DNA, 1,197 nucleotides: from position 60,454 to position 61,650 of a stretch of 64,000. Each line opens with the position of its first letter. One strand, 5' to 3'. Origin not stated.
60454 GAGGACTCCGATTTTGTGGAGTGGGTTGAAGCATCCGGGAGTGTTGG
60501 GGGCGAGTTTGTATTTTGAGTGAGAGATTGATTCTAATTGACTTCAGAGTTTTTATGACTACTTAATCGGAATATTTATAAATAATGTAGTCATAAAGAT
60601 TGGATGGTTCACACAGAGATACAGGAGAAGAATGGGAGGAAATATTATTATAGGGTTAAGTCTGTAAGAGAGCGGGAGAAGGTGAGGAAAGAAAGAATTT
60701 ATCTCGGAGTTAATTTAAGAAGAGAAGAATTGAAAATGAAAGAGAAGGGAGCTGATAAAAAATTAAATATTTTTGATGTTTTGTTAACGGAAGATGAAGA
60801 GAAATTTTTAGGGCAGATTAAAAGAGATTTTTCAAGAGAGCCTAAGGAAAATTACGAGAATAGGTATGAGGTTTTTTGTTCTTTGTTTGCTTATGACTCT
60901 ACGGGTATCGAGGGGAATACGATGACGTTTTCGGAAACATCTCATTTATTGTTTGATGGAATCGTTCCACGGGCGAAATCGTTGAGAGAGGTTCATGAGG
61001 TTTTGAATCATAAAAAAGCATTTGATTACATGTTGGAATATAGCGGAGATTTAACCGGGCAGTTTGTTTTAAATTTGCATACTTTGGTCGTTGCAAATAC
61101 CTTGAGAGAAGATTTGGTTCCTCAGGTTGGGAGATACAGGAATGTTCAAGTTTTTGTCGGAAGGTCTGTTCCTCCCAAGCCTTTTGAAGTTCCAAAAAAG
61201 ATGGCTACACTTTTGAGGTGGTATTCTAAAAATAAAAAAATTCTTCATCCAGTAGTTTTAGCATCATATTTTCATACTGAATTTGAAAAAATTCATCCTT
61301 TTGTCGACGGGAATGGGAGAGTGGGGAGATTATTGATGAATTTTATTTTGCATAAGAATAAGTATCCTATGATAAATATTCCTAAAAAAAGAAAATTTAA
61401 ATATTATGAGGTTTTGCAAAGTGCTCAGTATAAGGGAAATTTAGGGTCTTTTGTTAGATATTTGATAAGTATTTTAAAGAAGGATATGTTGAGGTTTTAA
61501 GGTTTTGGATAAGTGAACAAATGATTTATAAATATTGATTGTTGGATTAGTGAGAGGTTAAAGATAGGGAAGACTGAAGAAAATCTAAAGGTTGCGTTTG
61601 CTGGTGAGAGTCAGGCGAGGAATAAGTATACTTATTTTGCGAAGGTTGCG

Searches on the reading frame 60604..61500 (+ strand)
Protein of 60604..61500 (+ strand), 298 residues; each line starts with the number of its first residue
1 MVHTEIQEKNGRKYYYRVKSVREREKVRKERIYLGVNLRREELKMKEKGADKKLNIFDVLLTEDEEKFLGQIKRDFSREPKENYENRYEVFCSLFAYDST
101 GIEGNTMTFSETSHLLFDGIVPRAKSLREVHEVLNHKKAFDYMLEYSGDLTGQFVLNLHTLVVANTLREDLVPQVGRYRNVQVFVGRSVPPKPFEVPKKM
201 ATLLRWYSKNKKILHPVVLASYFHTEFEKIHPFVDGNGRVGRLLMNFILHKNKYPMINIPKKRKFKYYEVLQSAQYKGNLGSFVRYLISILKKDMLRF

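Call 32: search_protein_families(library=pfam, max_evalue=0.01, proteins=[window:60604-61500:+])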
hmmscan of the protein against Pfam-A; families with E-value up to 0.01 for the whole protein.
window:60604-61500:+ (298 aa): 1 family
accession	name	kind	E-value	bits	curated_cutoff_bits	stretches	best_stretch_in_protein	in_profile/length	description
PF02661.23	Fic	-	1.2e-22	81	24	1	150-249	2-93/93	Fic/DOC family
